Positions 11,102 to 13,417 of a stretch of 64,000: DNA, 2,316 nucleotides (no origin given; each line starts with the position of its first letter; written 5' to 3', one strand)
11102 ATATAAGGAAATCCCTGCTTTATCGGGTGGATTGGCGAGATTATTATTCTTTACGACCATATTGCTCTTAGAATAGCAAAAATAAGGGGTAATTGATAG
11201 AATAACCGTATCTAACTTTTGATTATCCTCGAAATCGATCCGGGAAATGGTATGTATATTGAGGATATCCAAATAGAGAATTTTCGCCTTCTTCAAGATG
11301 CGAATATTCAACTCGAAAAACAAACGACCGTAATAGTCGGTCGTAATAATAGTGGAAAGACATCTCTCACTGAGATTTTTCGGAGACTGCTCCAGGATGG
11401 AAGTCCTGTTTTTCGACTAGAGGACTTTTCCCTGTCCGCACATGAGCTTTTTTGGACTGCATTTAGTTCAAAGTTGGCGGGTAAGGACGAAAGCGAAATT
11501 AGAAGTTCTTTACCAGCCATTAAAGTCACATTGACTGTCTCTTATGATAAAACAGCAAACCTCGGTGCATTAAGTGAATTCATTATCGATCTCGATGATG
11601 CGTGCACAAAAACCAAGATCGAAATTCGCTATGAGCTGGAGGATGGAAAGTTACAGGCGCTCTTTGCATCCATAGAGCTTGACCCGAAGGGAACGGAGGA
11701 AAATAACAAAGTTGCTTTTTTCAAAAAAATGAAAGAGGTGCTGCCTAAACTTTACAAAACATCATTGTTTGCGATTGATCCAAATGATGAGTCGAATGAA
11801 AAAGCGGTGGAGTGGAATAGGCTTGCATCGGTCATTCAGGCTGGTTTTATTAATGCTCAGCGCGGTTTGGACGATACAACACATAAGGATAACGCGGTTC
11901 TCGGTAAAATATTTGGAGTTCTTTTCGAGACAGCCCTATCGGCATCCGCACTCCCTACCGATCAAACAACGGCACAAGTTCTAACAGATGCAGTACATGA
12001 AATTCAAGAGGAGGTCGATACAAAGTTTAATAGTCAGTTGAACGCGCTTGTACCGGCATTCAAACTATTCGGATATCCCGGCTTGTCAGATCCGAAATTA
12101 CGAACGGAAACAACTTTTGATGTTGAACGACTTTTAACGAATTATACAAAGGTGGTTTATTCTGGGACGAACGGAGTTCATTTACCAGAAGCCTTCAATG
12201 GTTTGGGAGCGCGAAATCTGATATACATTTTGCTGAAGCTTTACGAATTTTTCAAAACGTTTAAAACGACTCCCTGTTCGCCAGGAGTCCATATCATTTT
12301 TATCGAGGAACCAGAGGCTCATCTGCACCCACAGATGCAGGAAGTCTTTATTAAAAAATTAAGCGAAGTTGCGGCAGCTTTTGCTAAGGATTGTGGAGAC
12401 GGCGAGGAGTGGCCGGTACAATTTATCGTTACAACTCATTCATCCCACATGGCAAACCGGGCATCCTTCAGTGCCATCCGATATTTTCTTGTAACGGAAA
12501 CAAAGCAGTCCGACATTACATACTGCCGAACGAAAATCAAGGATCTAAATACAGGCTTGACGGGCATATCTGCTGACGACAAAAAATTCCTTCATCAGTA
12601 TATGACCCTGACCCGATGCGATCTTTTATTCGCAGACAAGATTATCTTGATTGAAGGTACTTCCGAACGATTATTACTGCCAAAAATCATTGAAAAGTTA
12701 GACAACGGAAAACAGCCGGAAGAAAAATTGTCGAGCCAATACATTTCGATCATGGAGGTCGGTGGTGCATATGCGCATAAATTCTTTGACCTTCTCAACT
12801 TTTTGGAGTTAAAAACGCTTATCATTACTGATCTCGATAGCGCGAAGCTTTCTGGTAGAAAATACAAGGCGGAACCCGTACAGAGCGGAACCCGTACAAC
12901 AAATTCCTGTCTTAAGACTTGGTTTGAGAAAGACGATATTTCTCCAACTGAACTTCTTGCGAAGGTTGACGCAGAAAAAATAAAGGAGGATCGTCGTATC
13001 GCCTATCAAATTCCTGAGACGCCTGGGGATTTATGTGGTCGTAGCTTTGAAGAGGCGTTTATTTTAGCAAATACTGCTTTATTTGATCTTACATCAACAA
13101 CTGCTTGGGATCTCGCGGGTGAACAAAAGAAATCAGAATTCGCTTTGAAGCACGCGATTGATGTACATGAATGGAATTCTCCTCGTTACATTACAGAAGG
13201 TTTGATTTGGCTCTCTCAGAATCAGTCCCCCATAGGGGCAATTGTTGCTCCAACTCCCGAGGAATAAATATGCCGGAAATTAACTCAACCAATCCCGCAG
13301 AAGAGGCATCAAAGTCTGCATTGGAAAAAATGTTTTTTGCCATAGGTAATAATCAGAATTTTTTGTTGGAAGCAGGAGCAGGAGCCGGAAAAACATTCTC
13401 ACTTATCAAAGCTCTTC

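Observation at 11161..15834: Gabija/class-2-OLD-like defense pair (OLD ATPase-TOPRIM nuclease + UvrD-like helicase) with an unassigned membrane protein tail gene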

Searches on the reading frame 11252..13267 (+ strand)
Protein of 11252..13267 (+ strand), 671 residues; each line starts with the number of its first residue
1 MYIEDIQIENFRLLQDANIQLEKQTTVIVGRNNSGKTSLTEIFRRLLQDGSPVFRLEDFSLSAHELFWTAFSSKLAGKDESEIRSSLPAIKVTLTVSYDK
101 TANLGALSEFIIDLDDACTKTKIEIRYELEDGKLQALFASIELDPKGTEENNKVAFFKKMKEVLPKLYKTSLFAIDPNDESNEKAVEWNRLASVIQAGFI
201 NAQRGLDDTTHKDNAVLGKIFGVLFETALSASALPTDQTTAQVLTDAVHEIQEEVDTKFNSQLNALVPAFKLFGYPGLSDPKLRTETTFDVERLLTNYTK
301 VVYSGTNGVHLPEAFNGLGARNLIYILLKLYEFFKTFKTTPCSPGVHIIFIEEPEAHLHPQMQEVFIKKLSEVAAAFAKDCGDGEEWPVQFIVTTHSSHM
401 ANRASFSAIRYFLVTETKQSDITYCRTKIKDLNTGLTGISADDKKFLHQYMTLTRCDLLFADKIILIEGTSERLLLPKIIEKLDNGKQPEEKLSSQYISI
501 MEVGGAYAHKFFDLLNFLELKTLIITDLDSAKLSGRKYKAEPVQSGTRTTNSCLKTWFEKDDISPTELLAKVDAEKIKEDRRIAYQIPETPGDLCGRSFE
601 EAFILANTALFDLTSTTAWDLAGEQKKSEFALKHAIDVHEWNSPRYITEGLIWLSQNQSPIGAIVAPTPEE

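Call 3: search_protein_families(library=pfam, proteins=[window:11252-13267:+], max_evalue=0.01)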
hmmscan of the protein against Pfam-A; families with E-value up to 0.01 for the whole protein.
window:11252-13267:+ (671 aa): 6 families
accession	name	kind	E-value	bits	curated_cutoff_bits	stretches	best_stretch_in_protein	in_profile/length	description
PF13175.12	AAA_15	-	3.2e-57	195.3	32.1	1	1-401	1-374/374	AAA ATPase domain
PF20469.4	OLD-like_TOPRIM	-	4.7e-19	69.1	23.2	1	459-529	1-67/67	Overcoming lysogenization defect protein-like, TOPRIM domain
PF13304.12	AAA_21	-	3.5e-15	57.3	27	2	347-399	260-301/304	AAA domain, putative AbiEii toxin, Type IV TA system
PF13476.12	AAA_23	-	5.7e-10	40.6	27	1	6-149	2-150/201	AAA domain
PF02463.25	SMC_N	-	5e-07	29.8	40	1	2-42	1-43/220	RecF/RecN/SMC N terminal domain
PF11398.14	DUF2813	-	4.2e-06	26.8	21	0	1-60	1-61/372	Protein of unknown function (DUF2813)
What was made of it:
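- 11252..13267 (+): gajA: OLD-family (class 2) ABC-ATPase + TOPRIM nuclease, 671 aa. Walker A at 11339-11365, Walker B (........) at 12293-12331, H-loop at 12431-12451, TOPRIM Glu (LIEGTSE) at 12647-12667, Gly (EVGGAY) at 12755-12772, DxD (ITDLDS) at 12824-12841. Pfam AAA_15 3.2e-57 and OLD-like_TOPRIM 4.7e-19 (call 3).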

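Call 4: search_protein_families(library=padloc, proteins=[window:11252-13267:+], max_evalue=0.01)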
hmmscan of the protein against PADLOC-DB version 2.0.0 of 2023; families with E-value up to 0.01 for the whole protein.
window:11252-13267:+ (671 aa): 138 families (the best 25 are shown)
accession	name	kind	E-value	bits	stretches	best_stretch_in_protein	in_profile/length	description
PDLC00063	GajA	-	3.6e-281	932.7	1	1-659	1-664/679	AAA ATPase domain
PDLC00065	GajA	-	2.6e-150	500.4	1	1-658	1-667/670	AAA ATPase domain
PDLC00093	GajA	-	3e-141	470.6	1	1-657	1-721/736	AAA ATPase domain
PDLC00079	GajA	-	9.3e-121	402.8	1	1-656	1-701/702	AAA ATPase domain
PDLC00095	GajA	-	2.7e-120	401.2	2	182-656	215-731/752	AAA ATPase domain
PDLC00088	GajA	-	1.4e-103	345.6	1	315-656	1-371/372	AAA ATPase domain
PDLC00068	GajA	-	8.3e-89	296.9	3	191-533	2-337/545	AAA ATPase domain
PDLC00082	GajA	-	2.4e-80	268.8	1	1-619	1-631/694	AAA ATPase domain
PDLC00076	GajA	-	3.9e-71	238.4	1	1-603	1-572/700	AAA ATPase domain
PDLC02979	AriA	-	1e-55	188.1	1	1-401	1-373/373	-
PDLC00069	GajA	-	4.5e-53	178.7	1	1-542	1-508/687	AAA ATPase domain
PDLC00077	GajA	-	1.7e-47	160.3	1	1-651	1-611/616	AAA ATPase domain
PDLC00096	GajA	-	1.7e-45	153.9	2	315-532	263-458/630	AAA ATPase domain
PDLC00091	GajA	-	1.9e-44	150.5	2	314-533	267-473/627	AAA ATPase domain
PDLC00070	GajA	-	9.5e-44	148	2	271-556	223-469/596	AAA ATPase domain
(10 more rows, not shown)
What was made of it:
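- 11252..13267 (+): PADLOC GajA PDLC00063 3.6e-281, full length (call 4).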

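Call 11: find_related_loci(query=window:11252-13267:+, collection=genome_contigs, flank=10000)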
Query window:11252-13267:+ (671 aa) in genome_contigs; peptide patterns used: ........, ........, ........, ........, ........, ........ (x = any residue, [..] = any of these).
121 stretches matched a pattern; 49 encode a relative of the query (tblastn E <= 1e-3); 49 distinct loci.
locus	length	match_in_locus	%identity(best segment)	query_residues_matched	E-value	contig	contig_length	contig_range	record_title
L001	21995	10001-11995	54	1-659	0e+0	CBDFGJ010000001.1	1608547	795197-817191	MAG: Candidatus Azophilus sp. isolate f102704b-53fb-4e8e-be65-141b9fb3dbf7 genome assembly, contig: contig_1, whole geno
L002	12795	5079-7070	54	1-658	0e+0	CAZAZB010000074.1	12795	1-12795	MAG TPA_asm: uncultured Pseudomonadales bacterium isolate SRP216583_co2_46 genome assembly, contig: NODE_3951_length_127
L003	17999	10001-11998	52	1-661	0e+0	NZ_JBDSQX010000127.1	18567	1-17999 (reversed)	MAG: Roseateles sp. isolate cluster1_bin.498 k127_7715897, whole genome shotgun sequence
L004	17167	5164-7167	52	3-665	0e+0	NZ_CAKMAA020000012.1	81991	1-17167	Candidatus Nitrotoga sp. HW29, whole genome shotgun sequence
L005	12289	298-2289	52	3-661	0e+0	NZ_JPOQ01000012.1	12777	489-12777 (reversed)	Ferrovum myxofaciens strain P3G Contig12, whole genome shotgun sequence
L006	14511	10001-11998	51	1-661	0e+0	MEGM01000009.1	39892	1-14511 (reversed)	MAG: Rubrivivax sp. SCN 70-15 ABT20_C0009, whole genome shotgun sequence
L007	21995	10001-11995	52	1-660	0e+0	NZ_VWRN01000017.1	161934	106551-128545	Cupriavidus cauae strain MKL-01 contig18, whole genome shotgun sequence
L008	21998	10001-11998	52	1-661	0e+0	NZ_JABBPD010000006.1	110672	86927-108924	MAG: Rhodoferax sp. isolate KJN.1 NODE_7_length_110672_cov_26.8633, whole genome shotgun sequence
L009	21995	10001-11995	52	1-660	0e+0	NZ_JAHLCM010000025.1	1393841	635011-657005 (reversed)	Burkholderia sola strain CCRMBC51 Scaffold_25, whole genome shotgun sequence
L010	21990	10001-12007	51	1-669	0e+0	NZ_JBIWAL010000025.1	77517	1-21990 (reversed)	Pseudomonas sp. NPDC098747 NPDC098747_367_G8.ctg-0025, whole genome shotgun sequence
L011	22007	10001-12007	50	1-669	0e+0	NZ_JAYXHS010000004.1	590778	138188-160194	Uliginosibacterium silvisoli strain H3 H3_scaffold4, whole genome shotgun sequence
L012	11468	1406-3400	52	1-660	0e+0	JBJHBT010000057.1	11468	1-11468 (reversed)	MAG: Gammaproteobacteria bacterium isolate SF2967_J5348.metabat2_refined.093_sub NODE_5332_length_11468_cov_5.927520, wh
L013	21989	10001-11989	51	1-660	0e+0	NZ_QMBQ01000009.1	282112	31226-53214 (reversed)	Mesorhizobium atlanticum strain CNPSo 3140 scaffold_8, whole genome shotgun sequence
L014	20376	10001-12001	51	1-667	0e+0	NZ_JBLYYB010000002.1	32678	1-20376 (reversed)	MAG: Hydrogenophaga sp. isolate DBSW2.bin31 k97_18851, whole genome shotgun sequence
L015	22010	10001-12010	52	1-670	0e+0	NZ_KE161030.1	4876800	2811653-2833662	Cedecea davisae DSM 4568 Scaffold0, whole genome shotgun sequence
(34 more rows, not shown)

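Call 51: search_solved_structures(query=window:11252-13267:+, show_alignments=1, max_evalue=0.00001)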
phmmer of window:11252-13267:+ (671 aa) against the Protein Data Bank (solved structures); distinct sequences matched with E-value up to 0.00001: 7.
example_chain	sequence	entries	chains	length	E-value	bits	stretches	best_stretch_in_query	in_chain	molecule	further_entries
6p74_A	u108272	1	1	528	2.5e-10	42.5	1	312-505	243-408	Putative ATP-dependent endonuclease of the OLD family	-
8wy4_A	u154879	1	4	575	6.8e-10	41.1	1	348-582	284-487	Endonuclease GajA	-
8jq9_B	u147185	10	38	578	6.9e-10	41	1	348-582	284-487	Endonuclease GajA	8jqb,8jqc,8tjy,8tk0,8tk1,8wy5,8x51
8j4t_A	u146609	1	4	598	8.2e-10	40.8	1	348-582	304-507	Endonuclease GajA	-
8sm3_A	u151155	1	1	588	1.1e-09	40.4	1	348-582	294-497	Endonuclease GajA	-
8u7i_A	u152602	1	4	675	1.6e-09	39.8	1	348-582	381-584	Endonuclease GajA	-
23or_B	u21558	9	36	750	4.3e-08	35.1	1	293-476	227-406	Retron Eco8 OLD nuclease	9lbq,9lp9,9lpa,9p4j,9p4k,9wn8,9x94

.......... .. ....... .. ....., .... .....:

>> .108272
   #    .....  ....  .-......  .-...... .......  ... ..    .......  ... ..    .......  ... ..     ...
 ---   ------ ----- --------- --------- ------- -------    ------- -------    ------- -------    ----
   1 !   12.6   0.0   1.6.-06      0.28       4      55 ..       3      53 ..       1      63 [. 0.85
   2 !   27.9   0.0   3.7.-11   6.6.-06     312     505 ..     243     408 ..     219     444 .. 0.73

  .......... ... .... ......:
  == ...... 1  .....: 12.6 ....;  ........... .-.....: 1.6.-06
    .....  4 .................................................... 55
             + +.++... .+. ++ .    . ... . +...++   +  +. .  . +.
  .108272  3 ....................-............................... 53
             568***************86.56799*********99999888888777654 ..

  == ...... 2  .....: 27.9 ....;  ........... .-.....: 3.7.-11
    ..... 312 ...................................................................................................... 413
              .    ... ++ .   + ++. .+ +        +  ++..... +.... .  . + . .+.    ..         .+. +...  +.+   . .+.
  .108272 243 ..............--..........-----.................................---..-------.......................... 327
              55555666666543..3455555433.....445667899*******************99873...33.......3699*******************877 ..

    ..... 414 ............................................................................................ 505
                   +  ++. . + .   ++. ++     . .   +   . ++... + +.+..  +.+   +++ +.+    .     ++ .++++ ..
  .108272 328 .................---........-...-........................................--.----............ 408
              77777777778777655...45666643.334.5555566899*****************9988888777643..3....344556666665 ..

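Call 57: search_protein_families(library=padloc, proteins=[L094:2344-3486:-, L094:605-2341:-, L094:2-595:+], max_evalue=0.001)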
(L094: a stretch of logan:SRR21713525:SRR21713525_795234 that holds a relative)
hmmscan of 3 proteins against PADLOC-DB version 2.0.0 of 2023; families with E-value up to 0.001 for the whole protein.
L094:2344-3486:- (380 aa): 1 family
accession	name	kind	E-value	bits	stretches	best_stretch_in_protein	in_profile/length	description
PDLC02187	DUF4297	-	1.6e-33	114.3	1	13-331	9-353/404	-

L094:605-2341:- (578 aa): 17 families
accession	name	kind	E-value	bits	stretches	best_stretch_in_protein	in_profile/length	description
PDLC02188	HerA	-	5.3e-249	825.9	1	3-577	4-577/578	-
PDLC04105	HerA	-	4.3e-133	442.9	1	4-577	9-570/576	-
PDLC04098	HerA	-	1.2e-77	260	2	241-577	353-684/686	-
PDLC04104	HerA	-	3.8e-76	254.3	2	327-564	122-358/379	-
PDLC04102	HerA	-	1.4e-75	253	2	342-562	415-639/654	-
PDLC04106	HerA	-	9.4e-72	240.5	2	342-577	425-663/667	-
PDLC04103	HerA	-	2.2e-52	176.2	1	105-562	124-576/579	-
PDLC02185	HerA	-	9.7e-46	154.7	2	381-562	404-581/585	-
PDLC04097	HerA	-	7.3e-45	151.7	2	344-562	392-613/618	-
PDLC04100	HerA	-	1.5e-42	144.1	2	326-563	334-575/580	-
PDLC04101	HerA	-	4.1e-39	132.5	1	120-401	139-396/400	-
PDLC04107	HerA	-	4.7e-23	79.7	1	118-253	138-281/306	-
PDLC04140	mad8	-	4.3e-22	77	1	141-532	19-289/314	mads_8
PDLC04099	HerA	-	1.6e-16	58.3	1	115-200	135-212/214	-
PDLC01055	HerA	-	7.5e-12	42.8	2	430-499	418-483/532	Type III coevolved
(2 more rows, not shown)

L094:2-595:+ (197 aa): 0 families

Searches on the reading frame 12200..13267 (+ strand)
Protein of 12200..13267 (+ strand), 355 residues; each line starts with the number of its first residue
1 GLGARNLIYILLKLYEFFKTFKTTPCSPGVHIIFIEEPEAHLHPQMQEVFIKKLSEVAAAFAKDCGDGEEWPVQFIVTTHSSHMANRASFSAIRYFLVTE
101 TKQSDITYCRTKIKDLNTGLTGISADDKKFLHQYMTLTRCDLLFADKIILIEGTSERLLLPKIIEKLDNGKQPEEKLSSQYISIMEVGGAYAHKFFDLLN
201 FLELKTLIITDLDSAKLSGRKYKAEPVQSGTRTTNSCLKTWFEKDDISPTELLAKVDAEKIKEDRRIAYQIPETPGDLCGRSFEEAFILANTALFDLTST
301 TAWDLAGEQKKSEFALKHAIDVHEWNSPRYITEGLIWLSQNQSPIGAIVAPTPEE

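Call 54: search_solved_structures(query=window:12200-13267:+, show_alignments=3, max_evalue=0.001)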
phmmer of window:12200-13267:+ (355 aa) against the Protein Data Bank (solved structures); distinct sequences matched with E-value up to 0.001: 8.
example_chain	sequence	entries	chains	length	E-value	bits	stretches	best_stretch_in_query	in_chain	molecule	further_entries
8wy4_A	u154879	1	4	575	2.1e-08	36.7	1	140-266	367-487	Endonuclease GajA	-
8jq9_B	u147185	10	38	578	2.1e-08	36.7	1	140-266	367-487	Endonuclease GajA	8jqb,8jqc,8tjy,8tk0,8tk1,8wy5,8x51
8sm3_A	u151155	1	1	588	2.2e-08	36.6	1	140-266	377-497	Endonuclease GajA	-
8j4t_A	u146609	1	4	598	2.3e-08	36.6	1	140-266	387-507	Endonuclease GajA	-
8u7i_A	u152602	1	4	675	2.8e-08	36.3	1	140-266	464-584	Endonuclease GajA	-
6p74_A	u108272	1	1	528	4.7e-06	29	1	28-189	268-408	Putative ATP-dependent endonuclease of the OLD family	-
23or_B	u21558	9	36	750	0.00011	24.5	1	28-160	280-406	Retron Eco8 OLD nuclease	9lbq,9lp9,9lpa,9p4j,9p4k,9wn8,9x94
6nk8_A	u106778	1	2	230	0.00034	22.9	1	126-213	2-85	Class 2 OLD family nuclease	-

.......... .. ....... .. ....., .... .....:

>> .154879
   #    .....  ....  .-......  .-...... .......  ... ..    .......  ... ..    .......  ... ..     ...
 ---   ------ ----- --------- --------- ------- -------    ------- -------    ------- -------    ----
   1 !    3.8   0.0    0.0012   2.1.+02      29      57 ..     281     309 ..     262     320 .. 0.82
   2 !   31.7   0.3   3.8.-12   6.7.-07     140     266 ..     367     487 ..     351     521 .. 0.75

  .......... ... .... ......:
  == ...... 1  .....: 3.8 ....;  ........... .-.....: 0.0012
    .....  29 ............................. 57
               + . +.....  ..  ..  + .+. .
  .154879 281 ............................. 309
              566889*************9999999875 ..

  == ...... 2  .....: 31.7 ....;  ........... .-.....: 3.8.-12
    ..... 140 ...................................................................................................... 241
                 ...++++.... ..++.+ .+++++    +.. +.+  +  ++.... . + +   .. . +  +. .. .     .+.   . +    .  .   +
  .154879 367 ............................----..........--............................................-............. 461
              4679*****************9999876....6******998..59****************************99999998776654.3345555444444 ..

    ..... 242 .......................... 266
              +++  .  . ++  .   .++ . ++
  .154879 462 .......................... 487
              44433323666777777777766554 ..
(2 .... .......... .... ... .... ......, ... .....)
